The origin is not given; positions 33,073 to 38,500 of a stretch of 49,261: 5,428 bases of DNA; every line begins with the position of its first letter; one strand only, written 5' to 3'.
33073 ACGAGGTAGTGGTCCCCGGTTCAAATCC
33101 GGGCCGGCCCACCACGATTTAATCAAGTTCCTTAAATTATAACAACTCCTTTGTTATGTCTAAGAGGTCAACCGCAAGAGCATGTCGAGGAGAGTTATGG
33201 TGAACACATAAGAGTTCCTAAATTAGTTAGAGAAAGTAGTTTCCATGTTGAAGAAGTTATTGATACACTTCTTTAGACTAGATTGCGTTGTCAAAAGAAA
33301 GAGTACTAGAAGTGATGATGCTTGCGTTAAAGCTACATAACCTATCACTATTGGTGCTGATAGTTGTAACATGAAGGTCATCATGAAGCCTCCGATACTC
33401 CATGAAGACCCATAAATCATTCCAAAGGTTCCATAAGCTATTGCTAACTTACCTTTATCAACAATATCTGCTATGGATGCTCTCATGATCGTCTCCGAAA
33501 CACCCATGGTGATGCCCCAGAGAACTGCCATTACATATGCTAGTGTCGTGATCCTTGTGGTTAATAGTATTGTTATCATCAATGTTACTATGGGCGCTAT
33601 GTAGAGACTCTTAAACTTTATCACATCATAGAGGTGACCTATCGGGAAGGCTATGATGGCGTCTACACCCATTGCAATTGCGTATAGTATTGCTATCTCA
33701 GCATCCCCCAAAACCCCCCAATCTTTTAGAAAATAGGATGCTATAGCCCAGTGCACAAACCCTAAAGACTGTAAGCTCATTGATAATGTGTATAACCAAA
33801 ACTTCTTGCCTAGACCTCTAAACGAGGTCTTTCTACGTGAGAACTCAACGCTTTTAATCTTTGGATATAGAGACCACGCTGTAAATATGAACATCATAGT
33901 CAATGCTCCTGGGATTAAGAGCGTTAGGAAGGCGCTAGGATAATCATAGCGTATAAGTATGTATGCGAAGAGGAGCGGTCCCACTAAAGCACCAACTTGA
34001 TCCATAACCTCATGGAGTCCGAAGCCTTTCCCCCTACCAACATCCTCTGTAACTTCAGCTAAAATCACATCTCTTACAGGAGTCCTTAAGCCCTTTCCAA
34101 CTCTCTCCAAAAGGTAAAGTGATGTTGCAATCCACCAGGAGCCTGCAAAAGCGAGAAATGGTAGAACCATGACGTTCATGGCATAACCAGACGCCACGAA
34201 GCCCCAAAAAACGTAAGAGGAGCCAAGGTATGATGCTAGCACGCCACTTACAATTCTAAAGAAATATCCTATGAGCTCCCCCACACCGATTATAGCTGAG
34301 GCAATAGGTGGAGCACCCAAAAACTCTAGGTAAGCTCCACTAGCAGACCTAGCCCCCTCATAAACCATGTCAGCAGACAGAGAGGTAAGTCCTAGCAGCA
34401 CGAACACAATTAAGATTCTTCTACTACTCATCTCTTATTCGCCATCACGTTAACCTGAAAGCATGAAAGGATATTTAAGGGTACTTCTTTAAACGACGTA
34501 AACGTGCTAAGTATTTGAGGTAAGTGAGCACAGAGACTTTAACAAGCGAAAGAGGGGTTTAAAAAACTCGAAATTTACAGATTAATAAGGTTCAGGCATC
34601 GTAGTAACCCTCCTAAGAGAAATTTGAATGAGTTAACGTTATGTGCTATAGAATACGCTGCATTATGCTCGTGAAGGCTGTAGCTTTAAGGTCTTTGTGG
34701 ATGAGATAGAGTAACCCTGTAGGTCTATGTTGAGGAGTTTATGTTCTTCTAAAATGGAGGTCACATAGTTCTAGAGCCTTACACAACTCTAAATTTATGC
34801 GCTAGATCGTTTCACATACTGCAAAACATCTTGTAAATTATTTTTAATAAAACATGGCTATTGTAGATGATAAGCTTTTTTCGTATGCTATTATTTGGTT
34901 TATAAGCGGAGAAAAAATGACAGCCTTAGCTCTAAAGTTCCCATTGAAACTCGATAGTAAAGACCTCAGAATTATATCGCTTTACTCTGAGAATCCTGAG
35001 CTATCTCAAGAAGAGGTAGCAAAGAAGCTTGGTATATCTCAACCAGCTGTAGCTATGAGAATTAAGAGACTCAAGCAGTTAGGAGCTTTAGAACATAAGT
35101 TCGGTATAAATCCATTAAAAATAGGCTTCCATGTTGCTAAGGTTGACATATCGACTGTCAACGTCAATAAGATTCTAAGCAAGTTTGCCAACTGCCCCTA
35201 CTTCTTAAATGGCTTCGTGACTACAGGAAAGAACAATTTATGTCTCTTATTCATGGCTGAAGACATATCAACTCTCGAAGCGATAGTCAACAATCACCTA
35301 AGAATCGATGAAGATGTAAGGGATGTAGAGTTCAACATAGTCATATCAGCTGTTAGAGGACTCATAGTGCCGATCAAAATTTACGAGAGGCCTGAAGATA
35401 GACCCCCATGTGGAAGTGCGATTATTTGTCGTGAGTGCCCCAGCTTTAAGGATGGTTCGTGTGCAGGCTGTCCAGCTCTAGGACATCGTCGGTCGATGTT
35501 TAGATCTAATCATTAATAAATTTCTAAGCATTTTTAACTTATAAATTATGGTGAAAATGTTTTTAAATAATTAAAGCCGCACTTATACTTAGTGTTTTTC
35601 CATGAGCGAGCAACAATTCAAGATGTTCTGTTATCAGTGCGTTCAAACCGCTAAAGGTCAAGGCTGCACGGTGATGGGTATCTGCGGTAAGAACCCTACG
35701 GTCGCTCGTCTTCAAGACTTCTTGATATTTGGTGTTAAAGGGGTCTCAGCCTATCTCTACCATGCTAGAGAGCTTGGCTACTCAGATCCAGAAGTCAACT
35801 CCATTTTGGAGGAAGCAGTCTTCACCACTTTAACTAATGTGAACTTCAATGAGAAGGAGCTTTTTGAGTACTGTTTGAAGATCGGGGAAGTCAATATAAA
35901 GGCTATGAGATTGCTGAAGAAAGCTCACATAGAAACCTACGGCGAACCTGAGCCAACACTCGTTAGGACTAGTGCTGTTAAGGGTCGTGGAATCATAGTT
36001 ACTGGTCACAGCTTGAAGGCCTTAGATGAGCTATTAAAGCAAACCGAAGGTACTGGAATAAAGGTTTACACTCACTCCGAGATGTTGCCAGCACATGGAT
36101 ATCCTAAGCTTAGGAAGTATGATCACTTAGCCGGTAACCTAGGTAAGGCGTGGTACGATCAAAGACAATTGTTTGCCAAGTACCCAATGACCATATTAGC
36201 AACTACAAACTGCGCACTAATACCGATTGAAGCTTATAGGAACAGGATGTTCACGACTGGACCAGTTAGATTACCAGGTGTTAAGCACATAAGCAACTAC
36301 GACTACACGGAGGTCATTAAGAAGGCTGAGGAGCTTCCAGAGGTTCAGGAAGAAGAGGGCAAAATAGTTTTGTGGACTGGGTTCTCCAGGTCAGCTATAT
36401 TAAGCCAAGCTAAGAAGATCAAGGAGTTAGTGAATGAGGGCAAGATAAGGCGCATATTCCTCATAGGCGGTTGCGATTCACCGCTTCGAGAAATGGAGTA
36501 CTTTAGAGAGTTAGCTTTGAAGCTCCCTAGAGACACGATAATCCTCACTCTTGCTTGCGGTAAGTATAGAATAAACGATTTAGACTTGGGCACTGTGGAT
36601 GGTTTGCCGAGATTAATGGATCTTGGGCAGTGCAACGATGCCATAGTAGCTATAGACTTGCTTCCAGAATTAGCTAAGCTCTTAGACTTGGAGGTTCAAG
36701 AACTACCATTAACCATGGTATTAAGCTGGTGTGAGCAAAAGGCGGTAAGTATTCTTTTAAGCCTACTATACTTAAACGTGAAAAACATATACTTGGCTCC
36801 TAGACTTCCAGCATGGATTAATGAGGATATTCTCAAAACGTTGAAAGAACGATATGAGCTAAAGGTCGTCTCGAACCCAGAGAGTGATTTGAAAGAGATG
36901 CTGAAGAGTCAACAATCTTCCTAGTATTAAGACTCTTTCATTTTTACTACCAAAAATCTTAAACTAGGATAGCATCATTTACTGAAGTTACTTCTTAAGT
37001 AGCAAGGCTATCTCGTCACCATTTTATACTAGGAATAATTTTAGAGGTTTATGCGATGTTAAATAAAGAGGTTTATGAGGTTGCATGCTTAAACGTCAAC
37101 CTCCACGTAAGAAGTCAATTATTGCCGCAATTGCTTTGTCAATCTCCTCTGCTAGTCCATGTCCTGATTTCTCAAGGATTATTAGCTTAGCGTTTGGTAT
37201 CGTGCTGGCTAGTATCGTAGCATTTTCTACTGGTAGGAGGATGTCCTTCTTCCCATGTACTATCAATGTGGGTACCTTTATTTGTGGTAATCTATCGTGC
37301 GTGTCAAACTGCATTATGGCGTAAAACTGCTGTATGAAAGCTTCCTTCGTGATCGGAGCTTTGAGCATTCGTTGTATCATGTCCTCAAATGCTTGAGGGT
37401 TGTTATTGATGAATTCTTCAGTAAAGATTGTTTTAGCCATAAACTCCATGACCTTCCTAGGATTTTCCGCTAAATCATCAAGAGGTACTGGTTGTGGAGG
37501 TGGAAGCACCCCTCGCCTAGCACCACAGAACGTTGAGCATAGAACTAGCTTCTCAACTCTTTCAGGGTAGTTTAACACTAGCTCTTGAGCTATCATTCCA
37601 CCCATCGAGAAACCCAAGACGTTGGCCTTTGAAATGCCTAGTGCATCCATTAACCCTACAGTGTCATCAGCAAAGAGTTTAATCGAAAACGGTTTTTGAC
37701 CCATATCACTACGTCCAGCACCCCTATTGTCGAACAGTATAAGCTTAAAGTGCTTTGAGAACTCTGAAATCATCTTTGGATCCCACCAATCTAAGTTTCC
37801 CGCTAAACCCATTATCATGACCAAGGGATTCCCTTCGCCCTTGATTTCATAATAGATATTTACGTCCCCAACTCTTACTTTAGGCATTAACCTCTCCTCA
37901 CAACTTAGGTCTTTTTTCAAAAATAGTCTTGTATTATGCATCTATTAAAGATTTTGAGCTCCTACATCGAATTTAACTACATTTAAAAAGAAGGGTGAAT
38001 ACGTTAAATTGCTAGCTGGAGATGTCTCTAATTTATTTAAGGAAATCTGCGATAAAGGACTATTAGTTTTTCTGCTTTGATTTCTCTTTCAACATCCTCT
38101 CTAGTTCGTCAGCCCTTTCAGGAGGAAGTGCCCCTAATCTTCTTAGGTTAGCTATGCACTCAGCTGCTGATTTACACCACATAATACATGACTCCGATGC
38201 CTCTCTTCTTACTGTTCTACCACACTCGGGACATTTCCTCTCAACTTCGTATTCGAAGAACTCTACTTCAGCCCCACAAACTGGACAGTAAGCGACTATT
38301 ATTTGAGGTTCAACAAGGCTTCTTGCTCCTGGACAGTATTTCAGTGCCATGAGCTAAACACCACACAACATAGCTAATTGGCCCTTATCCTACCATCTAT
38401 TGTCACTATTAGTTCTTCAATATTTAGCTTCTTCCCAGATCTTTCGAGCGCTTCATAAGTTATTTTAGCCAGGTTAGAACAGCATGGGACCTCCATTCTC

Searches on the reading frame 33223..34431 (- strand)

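Call 36: search_protein_families(library=pfam, proteins=[window:33223-34431:-], max_evalue=0.00001)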
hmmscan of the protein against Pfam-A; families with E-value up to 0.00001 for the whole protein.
window:33223-34431:- (402 aa): 1 family
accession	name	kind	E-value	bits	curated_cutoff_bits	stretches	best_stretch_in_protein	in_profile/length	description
PF07690.21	MFS_1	-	1.3e-21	77.4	33.4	2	36-347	25-346/347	Major Facilitator Superfamily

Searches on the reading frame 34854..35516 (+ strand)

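Call 36: search_protein_families(library=pfam, proteins=[window:34854-35516:+], max_evalue=0.00001)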
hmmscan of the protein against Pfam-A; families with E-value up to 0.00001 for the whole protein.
window:34854-35516:+ (220 aa): 3 families
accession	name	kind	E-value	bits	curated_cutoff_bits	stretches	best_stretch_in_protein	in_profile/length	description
PF13412.12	HTH_24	-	2.2e-12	46.8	21.9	1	33-77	1-45/48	Winged helix-turn-helix DNA-binding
PF13404.12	HTH_AsnC-type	-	3.1e-11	43.3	27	1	33-74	1-42/42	AsnC-type helix-turn-helix domain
PF12802.13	MarR_2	-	2.1e-06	28.2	27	1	38-81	8-52/61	MarR family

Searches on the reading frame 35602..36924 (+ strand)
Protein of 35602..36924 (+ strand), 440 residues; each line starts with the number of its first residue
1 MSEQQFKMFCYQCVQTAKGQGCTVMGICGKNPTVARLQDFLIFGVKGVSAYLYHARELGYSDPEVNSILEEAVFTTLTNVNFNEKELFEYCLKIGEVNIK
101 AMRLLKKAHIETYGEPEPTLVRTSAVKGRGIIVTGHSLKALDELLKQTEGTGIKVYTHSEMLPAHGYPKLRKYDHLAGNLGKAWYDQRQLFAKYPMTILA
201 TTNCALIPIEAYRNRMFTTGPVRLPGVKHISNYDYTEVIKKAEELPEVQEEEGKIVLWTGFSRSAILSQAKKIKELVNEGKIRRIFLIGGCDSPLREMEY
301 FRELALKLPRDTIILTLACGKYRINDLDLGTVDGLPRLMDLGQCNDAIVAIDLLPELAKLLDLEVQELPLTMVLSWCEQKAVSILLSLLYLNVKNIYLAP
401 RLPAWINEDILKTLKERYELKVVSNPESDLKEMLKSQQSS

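Call 36: search_protein_families(library=pfam, proteins=[window:35602-36924:+], max_evalue=0.00001)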
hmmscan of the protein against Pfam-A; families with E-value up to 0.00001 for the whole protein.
window:35602-36924:+ (440 aa): 1 family
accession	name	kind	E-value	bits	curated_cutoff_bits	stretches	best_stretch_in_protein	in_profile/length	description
PF03063.25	Prismane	-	7.3e-116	388.3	27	2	85-431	159-513/513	Prismane/CO dehydrogenase family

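Call 37: search_protein_families(library=ncbifam, proteins=[window:35602-36924:+], max_evalue=1e-8)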
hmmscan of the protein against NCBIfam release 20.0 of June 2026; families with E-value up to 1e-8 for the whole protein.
window:35602-36924:+ (440 aa): 2 families
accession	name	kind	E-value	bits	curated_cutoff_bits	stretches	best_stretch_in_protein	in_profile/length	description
TIGR01703.1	hybrid_clust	equivalog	6.6e-180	599.1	360.8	2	31-434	120-522/522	hydroxylamine reductase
NF003658.0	PRK05290.1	equivalog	6.1e-168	559.8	367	2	85-435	189-545/546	hydroxylamine reductase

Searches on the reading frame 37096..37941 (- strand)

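Call 36: search_protein_families(library=pfam, proteins=[window:37096-37941:-], max_evalue=0.00001)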
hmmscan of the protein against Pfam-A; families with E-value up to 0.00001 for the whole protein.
window:37096-37941:- (281 aa): 3 families
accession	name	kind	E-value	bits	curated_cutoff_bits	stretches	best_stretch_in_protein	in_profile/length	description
PF00561.26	Abhydrolase_1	-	5.8e-33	115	25.8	1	38-263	1-240/245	alpha/beta hydrolase fold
PF12146.15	Hydrolase_4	-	1.1e-19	71.1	27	1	64-267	31-238/239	Serine aminopeptidase, S33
PF12697.13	Abhydrolase_6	-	8.7e-14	53.1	26.3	1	53-266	14-209/217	Alpha/beta hydrolase family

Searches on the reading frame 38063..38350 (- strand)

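Call 3: search_protein_families(library=pfam, proteins=[window:38063-38350:-], max_evalue=0.01)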
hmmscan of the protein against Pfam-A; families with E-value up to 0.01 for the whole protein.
window:38063-38350:- (95 aa): 7 families
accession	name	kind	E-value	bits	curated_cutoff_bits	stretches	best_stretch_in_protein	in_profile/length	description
PF09297.16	Zn_ribbon_NUD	-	0.00017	21.7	24.8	1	21-45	5-29/32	NADH pyrophosphatase zinc ribbon domain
PF13240.11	Zn_Ribbon_1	-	0.00034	20.7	25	0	21-29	1-9/23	zinc-ribbon domain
PF03119.21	DNA_ligase_ZBD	-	0.00057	20.2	25.8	1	22-40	2-20/27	NAD-dependent DNA ligase C4 zinc finger domain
PF21349.2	RUBY_RBDX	-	0.0017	18.2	26.5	0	21-33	18-30/30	Rubrerythrin, rubredoxin-like domain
PF12773.13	DZR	-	0.0033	18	27.3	1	20-51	13-38/45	Double zinc ribbon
PF01155.25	HypA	-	0.0054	17.2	28.9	1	7-46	58-95/112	Hydrogenase/urease nickel incorporation, metallochaperone, hypA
PF07191.17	Zn_ribbon_6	-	0.0082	16.6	25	0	6-67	3-60/67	Double zinc ribbon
